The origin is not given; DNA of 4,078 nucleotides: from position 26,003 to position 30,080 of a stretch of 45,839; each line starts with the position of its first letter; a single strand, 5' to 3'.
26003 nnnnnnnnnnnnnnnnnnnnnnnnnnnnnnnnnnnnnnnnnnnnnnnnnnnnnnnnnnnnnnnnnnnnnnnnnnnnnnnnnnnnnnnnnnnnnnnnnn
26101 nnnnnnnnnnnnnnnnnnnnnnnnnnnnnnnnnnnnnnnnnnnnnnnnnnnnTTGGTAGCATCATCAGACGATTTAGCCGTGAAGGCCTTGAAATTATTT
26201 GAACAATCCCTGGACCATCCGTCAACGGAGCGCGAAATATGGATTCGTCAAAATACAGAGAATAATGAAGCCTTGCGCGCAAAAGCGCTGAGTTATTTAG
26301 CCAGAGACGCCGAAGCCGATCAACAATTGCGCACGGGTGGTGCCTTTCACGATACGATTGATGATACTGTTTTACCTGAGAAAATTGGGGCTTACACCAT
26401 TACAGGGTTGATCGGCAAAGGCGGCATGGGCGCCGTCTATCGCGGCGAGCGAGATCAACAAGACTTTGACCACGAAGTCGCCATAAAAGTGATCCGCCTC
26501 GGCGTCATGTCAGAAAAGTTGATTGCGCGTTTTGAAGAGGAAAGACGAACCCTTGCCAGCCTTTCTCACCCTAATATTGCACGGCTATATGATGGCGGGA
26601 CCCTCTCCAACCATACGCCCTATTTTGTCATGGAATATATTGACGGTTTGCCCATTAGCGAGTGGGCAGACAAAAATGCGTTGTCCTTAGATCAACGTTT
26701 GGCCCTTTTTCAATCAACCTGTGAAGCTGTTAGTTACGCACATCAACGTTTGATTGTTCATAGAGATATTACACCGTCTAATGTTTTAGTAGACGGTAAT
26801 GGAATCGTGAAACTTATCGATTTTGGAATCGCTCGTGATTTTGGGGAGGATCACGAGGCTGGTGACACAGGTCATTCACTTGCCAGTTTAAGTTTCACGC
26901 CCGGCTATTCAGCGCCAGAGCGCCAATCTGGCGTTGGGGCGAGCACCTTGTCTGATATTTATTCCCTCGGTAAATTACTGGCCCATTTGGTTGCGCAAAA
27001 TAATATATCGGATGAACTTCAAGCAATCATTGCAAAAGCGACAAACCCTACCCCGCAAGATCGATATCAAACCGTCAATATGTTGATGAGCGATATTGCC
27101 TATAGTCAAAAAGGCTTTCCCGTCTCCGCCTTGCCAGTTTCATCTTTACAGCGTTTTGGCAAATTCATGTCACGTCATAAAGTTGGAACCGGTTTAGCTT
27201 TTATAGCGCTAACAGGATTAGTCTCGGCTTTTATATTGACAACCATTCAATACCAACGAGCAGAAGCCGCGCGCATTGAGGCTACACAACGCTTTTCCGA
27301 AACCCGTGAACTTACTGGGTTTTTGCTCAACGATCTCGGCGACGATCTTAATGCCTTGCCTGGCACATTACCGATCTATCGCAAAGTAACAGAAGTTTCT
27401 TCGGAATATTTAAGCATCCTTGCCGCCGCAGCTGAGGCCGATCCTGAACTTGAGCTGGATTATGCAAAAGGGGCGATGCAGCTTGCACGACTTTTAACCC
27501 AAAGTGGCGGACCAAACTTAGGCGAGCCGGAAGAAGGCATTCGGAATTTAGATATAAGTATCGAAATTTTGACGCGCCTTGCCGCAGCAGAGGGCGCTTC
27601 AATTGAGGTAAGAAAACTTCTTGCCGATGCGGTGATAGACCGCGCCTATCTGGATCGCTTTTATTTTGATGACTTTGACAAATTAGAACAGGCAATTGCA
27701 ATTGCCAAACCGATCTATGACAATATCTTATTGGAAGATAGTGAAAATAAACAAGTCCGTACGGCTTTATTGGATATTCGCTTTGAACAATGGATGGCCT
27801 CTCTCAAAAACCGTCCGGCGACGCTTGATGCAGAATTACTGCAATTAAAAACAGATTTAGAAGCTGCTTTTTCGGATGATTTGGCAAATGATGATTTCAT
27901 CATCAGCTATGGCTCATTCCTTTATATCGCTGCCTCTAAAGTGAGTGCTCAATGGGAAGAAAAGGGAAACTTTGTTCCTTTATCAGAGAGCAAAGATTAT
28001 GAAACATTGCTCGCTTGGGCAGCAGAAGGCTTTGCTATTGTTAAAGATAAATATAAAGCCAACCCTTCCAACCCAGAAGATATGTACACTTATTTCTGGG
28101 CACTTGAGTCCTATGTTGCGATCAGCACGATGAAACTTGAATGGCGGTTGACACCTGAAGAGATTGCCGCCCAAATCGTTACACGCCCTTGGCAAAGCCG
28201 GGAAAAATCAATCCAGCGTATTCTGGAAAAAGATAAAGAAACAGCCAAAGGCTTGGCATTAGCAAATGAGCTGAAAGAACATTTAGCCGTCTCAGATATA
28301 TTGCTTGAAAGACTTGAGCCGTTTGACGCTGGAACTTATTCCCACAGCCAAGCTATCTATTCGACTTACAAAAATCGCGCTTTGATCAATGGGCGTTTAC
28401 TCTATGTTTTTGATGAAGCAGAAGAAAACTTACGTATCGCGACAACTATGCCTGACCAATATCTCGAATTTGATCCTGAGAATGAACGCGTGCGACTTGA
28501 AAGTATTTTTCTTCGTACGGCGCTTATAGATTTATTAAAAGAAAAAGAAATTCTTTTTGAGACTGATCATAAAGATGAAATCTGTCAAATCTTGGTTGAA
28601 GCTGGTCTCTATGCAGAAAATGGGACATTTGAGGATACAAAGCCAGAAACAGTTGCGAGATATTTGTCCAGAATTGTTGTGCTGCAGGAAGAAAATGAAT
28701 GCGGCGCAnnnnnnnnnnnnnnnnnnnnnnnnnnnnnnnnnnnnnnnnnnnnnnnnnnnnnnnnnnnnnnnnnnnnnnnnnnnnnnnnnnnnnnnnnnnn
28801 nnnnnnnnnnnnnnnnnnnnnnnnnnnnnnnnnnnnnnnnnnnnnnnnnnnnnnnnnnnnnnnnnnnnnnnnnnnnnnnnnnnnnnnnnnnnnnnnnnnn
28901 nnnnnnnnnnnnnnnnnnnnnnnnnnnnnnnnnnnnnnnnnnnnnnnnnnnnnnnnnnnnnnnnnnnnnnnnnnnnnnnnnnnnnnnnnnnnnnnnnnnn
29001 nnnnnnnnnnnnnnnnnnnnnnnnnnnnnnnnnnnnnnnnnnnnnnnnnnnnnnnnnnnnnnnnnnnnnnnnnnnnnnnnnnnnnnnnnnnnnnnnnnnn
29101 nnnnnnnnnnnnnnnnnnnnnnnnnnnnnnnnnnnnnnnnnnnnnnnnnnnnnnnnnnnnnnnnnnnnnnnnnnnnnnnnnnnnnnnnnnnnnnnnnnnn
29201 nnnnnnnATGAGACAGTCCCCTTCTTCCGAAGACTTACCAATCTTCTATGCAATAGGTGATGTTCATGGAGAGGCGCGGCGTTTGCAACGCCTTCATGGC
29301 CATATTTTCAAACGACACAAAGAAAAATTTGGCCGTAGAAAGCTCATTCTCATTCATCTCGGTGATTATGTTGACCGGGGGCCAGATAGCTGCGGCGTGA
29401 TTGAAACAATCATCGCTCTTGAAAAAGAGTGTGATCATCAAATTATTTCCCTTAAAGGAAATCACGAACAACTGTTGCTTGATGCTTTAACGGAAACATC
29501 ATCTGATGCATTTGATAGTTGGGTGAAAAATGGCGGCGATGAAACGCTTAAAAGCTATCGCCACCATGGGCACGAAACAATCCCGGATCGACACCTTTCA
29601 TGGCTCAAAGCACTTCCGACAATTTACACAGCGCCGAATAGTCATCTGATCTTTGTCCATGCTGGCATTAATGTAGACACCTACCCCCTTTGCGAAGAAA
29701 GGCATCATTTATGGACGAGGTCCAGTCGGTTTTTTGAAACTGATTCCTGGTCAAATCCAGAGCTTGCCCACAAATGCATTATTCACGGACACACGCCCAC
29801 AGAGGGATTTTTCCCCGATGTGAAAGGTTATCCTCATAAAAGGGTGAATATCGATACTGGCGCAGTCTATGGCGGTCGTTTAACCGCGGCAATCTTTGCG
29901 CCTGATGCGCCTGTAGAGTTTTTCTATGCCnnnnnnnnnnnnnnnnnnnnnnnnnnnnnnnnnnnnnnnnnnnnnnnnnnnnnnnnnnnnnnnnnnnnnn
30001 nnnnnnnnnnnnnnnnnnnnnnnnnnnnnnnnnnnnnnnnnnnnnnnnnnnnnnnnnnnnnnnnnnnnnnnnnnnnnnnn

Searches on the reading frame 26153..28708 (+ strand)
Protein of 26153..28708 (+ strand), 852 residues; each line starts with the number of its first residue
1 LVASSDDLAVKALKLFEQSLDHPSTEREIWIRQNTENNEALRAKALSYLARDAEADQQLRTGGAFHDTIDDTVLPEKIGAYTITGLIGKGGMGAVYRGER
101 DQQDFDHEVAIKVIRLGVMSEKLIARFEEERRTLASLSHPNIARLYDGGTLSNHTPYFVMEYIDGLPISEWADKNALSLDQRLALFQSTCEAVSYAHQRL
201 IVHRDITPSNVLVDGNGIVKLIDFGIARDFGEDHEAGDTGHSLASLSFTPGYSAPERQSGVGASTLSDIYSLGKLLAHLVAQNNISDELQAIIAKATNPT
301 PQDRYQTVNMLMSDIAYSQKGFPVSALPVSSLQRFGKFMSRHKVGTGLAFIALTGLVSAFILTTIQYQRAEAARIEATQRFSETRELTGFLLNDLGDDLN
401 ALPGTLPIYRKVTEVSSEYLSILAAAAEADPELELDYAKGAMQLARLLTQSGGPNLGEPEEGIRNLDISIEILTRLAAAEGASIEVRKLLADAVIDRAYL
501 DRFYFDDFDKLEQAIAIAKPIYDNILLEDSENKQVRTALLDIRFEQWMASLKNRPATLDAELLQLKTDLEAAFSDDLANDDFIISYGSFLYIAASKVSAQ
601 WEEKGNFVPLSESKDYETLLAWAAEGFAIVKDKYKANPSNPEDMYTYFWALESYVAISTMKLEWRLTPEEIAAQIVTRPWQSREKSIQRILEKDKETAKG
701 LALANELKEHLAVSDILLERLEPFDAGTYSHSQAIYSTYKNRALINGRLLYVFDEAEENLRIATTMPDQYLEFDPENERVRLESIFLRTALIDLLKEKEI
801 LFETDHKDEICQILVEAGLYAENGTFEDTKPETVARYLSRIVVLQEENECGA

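Call 8: search_protein_families(library=pfam, proteins=[window:26153-28708:+])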
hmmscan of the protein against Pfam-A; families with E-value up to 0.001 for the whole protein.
window:26153-28708:+ (852 aa): 4 families
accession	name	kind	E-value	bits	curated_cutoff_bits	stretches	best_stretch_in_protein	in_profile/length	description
PF00069.31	Pkinase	-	2e-37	129.5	31.7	1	81-287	1-198/263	Protein kinase domain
PF07714.23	PK_Tyr_Ser-Thr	-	6.3e-29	101.5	23.1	1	85-281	5-199/258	Protein tyrosine and serine/threonine kinase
PF01636.29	APH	-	2.2e-07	31.3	23.2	0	196-227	165-197/239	Phosphotransferase enzyme family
PF03109.22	ABC1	-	2.4e-07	30.6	22.9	1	154-233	141-220/244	ABC1 atypical kinase-like domain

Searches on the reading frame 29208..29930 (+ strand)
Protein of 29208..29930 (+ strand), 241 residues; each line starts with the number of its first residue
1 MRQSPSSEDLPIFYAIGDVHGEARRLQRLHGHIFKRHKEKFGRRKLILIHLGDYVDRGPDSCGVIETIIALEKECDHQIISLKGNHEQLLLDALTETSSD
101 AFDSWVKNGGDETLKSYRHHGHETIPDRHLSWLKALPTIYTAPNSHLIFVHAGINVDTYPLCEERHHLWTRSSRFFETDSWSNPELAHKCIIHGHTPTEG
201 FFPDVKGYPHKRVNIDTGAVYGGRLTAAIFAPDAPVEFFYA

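Call 8: search_protein_families(library=pfam, proteins=[window:29208-29930:+])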
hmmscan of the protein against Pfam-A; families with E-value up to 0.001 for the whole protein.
window:29208-29930:+ (241 aa): 1 family
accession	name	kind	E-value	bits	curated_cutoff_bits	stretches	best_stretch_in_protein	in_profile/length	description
PF00149.33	Metallophos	-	3.9e-15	57.2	21.5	1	13-199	3-159/191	Calcineurin-like phosphoesterase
